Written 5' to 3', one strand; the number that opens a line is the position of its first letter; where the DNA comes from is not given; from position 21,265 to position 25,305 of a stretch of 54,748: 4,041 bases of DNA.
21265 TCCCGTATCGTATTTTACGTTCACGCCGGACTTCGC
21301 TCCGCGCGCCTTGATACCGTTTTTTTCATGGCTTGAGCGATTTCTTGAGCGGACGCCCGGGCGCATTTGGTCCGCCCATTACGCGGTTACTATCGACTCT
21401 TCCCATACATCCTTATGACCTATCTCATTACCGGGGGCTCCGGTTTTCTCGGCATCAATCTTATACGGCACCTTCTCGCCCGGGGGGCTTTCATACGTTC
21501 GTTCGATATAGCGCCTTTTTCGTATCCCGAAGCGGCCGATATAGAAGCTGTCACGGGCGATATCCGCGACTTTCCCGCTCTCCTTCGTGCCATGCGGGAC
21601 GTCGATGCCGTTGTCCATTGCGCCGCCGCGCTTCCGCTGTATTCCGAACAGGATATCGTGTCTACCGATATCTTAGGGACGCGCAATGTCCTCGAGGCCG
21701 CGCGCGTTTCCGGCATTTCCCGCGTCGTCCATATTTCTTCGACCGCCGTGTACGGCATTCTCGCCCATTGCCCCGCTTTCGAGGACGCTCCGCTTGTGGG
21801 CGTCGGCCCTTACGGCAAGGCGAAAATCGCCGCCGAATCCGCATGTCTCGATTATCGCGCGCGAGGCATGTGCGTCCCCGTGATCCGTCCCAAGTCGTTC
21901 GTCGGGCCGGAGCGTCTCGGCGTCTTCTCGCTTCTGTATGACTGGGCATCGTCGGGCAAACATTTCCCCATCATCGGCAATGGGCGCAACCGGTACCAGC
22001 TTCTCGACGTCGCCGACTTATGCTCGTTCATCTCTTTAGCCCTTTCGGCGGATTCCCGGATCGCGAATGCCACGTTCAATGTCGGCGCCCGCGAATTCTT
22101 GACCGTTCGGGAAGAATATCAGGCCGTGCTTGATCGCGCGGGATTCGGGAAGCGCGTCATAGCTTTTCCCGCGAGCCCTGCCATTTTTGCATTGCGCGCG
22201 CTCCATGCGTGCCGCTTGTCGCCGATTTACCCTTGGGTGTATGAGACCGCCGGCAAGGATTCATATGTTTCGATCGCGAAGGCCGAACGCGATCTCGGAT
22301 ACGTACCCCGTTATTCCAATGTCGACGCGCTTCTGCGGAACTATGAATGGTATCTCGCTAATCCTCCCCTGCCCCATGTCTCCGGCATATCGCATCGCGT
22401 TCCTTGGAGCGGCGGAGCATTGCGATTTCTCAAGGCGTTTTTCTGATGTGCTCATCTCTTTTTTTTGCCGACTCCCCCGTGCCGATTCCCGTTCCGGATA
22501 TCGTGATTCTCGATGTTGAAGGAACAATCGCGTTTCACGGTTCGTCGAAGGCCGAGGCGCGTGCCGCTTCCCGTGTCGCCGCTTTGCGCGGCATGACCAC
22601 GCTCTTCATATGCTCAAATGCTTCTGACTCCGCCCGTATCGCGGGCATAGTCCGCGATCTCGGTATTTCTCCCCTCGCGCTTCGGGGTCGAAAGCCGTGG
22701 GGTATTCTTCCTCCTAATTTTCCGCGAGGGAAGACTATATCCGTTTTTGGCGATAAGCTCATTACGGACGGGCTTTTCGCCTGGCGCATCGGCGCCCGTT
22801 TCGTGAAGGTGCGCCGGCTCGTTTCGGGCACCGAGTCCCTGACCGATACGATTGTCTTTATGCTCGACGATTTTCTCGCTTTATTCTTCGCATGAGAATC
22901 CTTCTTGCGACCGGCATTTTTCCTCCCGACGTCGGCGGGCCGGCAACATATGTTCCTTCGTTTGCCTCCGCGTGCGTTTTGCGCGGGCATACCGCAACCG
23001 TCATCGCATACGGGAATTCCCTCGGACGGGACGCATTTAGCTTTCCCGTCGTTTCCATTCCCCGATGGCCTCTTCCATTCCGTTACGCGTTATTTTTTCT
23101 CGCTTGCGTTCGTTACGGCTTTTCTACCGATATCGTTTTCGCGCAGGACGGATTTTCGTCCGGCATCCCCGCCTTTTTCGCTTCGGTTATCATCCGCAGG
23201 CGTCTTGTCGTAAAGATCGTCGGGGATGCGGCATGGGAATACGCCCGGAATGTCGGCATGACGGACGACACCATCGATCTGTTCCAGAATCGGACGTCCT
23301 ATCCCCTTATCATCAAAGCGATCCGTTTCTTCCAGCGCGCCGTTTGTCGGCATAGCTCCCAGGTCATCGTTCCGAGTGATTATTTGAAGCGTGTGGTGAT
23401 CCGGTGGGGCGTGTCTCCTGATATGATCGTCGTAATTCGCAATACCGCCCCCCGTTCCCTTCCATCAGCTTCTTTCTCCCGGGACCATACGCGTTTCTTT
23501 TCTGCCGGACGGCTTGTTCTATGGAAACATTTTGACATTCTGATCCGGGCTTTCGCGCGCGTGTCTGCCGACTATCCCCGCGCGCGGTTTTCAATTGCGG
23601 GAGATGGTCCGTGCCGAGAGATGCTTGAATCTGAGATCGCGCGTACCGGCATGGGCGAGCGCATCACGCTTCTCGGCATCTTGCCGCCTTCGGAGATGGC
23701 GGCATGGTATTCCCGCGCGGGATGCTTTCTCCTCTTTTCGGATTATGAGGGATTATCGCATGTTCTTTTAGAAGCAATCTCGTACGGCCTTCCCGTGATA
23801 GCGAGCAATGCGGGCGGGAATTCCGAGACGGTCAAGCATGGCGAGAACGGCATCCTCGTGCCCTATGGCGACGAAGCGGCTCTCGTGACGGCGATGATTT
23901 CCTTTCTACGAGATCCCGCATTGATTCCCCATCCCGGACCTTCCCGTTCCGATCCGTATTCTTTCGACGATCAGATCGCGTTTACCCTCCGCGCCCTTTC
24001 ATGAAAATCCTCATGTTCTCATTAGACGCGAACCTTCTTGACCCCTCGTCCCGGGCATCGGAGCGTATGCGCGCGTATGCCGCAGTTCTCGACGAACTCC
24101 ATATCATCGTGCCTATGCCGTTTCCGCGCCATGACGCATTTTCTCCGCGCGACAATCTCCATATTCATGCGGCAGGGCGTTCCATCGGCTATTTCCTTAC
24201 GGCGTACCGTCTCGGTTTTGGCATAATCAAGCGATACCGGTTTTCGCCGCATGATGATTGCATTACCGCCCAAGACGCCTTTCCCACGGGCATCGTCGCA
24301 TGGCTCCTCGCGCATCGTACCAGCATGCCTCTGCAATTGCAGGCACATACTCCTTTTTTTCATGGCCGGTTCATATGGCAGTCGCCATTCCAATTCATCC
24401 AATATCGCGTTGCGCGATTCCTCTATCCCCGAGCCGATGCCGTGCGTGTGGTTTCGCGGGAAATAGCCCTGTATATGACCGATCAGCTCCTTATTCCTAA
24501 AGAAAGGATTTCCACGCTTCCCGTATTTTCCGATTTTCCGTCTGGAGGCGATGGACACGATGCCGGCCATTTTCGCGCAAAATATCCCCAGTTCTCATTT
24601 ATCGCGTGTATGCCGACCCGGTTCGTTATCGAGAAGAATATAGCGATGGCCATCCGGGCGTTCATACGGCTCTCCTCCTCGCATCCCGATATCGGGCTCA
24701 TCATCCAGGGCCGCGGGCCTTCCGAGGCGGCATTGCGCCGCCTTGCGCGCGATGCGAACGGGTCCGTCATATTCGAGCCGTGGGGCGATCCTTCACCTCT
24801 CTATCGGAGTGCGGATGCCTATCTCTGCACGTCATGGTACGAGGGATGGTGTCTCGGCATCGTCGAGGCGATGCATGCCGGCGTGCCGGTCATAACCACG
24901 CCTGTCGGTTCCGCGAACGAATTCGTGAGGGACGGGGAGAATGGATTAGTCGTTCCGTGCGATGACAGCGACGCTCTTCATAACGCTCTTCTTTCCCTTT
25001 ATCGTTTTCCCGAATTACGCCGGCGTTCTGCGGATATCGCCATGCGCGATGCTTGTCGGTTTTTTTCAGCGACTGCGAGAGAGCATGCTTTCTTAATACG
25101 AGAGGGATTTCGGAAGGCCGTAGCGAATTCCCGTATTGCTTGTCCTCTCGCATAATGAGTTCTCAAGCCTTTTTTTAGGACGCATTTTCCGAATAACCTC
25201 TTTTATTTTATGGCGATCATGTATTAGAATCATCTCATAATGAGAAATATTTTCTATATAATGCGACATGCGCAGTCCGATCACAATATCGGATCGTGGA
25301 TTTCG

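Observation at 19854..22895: Non-canonical polyprenyl-phospho-pentofuranose donor module: DPPR-synthase homologue coupled to methyltransferase, SDR epimerase and HAD phosphatase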

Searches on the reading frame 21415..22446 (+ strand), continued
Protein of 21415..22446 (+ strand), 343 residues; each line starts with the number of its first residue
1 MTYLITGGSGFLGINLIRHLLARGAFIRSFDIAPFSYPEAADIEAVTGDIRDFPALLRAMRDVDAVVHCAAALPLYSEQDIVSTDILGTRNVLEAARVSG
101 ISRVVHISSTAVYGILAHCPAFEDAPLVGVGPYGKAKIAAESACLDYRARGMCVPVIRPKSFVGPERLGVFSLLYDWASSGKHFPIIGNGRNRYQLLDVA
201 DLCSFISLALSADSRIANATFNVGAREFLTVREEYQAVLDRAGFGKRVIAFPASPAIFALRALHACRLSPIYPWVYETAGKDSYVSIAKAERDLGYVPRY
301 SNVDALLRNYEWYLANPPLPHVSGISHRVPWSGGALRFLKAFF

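Call 100: get_annotated_region(hit=H60, flank=8000)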
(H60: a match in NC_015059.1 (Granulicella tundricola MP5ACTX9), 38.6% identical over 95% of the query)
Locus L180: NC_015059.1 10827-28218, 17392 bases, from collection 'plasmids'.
description: Granulicella tundricola MP5ACTX9 plasmid pACIX904, complete sequence
organism: Granulicella tundricola MP5ACTX9 (NCBI taxid 1198114)
taxonomy: Bacteria; Acidobacteriota; Terriglobia; Terriglobales; Acidobacteriaceae; Granulicella; Granulicella tundricola; Granulicella tundricola MP5ACTX9
host: -; source: -; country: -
typing (MOB-suite, as given by PLSDB): mobilizable; replicon rep_cluster_1347; relaxase MOBF
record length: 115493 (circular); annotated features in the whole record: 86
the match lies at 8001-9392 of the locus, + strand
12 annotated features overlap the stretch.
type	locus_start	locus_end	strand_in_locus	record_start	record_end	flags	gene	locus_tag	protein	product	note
CDS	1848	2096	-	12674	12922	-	-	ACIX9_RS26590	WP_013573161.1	hypothetical protein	-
CDS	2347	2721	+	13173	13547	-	-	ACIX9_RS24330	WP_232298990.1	helix-turn-helix transcriptional regulator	-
CDS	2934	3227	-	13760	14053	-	-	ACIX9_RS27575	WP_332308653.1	hypothetical protein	-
CDS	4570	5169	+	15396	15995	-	-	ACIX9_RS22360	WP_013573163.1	YdcF family protein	-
CDS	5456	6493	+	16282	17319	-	-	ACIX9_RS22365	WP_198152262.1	hypothetical protein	-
CDS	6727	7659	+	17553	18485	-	-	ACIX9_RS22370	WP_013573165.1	glycosyltransferase family 8 protein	-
CDS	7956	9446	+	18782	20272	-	-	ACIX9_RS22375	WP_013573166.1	UbiA family prenyltransferase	-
CDS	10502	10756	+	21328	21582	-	-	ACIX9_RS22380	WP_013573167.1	helix-turn-helix transcriptional regulator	-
CDS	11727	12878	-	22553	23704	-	-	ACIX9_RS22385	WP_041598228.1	ATP-grasp domain-containing protein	-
CDS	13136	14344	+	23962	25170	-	-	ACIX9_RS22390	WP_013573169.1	NAD(P)-binding domain-containing protein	-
CDS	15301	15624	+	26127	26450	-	-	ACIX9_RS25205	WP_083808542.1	helix-turn-helix domain-containing protein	-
CDS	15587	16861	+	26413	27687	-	-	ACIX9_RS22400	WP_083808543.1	type II toxin-antitoxin system HipA family toxin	-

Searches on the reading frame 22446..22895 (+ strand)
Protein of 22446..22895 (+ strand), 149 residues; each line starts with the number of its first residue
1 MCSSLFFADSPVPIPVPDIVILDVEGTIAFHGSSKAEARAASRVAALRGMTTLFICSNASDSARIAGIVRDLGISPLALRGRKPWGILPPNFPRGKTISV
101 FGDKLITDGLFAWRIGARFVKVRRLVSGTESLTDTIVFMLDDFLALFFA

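Call 4: search_protein_families(library=pfam, proteins=[window:22446-22895:+], max_evalue=0.01)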
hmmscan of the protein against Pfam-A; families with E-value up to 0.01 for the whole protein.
window:22446-22895:+ (149 aa): 0 families

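Call 5: search_protein_families(library=ncbifam, proteins=[window:22446-22895:+], max_evalue=0.01)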
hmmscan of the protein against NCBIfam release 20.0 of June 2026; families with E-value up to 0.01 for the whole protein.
window:22446-22895:+ (149 aa): 1 family
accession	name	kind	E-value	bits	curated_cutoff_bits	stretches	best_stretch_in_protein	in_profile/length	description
TIGR01668.1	YqeG_hyp_ppase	hypoth_equivalog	7.5e-10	38.6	89.1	1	20-135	28-148/170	YqeG family HAD IIIA-type phosphatase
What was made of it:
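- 22446..22895 (+): Small capless HAD-IIIA (YqeG/PGP-phosphatase-like) phosphatase, 149 aa; candidate polyprenyl-P-ribose-5-phosphate 5'-phosphatase. NCBIfam TIGR01668 YqeG at 7.5e-10, 38.6 bits, below the cutoff of 89.1 (call 5).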

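Call 13: search_solved_structures(query=window:22446-22895:+, max_evalue=1, show_alignments=2)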
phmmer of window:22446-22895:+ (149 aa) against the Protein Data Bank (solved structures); distinct sequences matched with E-value up to 1: 3.
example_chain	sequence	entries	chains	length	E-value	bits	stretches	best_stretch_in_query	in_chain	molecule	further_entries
6u1v_A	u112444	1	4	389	0.5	13.6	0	94-118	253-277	Acyl-CoA dehydrogenase domain-containing protein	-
3fsr_A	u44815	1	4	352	0.84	12.9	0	7-89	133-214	NADP-dependent alcohol dehydrogenase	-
1kev_A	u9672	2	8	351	1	12.7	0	9-89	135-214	NADP-DEPENDENT ALCOHOL DEHYDROGENASE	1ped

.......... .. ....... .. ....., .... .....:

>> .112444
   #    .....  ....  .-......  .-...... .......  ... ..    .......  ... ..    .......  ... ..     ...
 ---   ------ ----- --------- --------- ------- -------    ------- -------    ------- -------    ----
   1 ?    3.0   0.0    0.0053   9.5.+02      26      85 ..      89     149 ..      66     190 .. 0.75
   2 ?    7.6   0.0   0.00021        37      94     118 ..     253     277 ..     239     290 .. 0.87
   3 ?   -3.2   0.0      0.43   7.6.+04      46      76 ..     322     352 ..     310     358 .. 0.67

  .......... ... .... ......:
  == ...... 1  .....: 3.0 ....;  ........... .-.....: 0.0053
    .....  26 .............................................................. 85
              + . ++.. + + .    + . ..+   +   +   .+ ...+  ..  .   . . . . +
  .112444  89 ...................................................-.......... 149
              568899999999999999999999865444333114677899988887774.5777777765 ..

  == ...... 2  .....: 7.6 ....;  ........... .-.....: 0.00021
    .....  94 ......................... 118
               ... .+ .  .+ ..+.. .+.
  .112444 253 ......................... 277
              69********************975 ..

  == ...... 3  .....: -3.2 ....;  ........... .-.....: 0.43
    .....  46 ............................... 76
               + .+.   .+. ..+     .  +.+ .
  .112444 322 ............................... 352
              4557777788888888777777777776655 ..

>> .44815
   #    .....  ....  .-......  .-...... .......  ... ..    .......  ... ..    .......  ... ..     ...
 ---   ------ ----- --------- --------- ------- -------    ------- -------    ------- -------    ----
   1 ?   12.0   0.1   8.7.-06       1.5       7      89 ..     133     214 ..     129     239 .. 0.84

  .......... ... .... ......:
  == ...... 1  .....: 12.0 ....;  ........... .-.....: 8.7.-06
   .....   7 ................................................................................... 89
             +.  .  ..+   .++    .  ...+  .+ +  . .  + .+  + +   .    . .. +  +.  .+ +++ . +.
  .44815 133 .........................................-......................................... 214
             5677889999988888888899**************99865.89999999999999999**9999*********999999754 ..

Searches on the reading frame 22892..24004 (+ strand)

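Call 4: search_protein_families(library=pfam, proteins=[window:22892-24004:+], max_evalue=0.01)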
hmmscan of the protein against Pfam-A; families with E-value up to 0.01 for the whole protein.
window:22892-24004:+ (370 aa): 6 families
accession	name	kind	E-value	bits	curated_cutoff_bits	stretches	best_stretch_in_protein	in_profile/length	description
PF00534.26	Glycos_transf_1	-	5e-34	117.7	26.4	1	199-342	15-159/172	Glycosyl transferases group 1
PF13692.12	Glyco_trans_1_4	-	4.8e-32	111.6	27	1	202-341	4-142/142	Glycosyl transferases group 1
PF13579.12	Glyco_trans_4_4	-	1.1e-14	55.5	29.7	1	15-184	1-157/158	Glycosyl transferase 4-like domain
PF13439.12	Glyco_transf_4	-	3.7e-10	40.5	28.5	1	14-184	1-164/170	Glycosyltransferase Family 4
PF13524.12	Glyco_trans_1_2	-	0.00024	21.5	25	1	226-344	10-117/144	Glycosyl transferase-like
PF20706.3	GT4-conflict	-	0.00055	19.5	26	1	189-314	191-320/385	Family 4 Glycosyltransferase in conflict systems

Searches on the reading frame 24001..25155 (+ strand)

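Call 4: search_protein_families(library=pfam, proteins=[window:24001-25155:+], max_evalue=0.01)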
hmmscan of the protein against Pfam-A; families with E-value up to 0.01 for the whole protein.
window:24001-25155:+ (384 aa): 5 families
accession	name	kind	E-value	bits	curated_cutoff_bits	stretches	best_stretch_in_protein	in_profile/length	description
PF00534.26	Glycos_transf_1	-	8.2e-28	97.5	26.4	1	200-343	16-165/172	Glycosyl transferases group 1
PF13692.12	Glyco_trans_1_4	-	3.2e-26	92.7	27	1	207-334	9-140/142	Glycosyl transferases group 1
PF13579.12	Glyco_trans_4_4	-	1.5e-10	42.1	29.7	1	86-174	73-156/158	Glycosyl transferase 4-like domain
PF13439.12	Glyco_transf_4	-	3.5e-08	34.1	28.5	1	32-174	21-163/170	Glycosyltransferase Family 4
PF20706.3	GT4-conflict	-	0.0017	17.8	26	1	211-300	211-311/385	Family 4 Glycosyltransferase in conflict systems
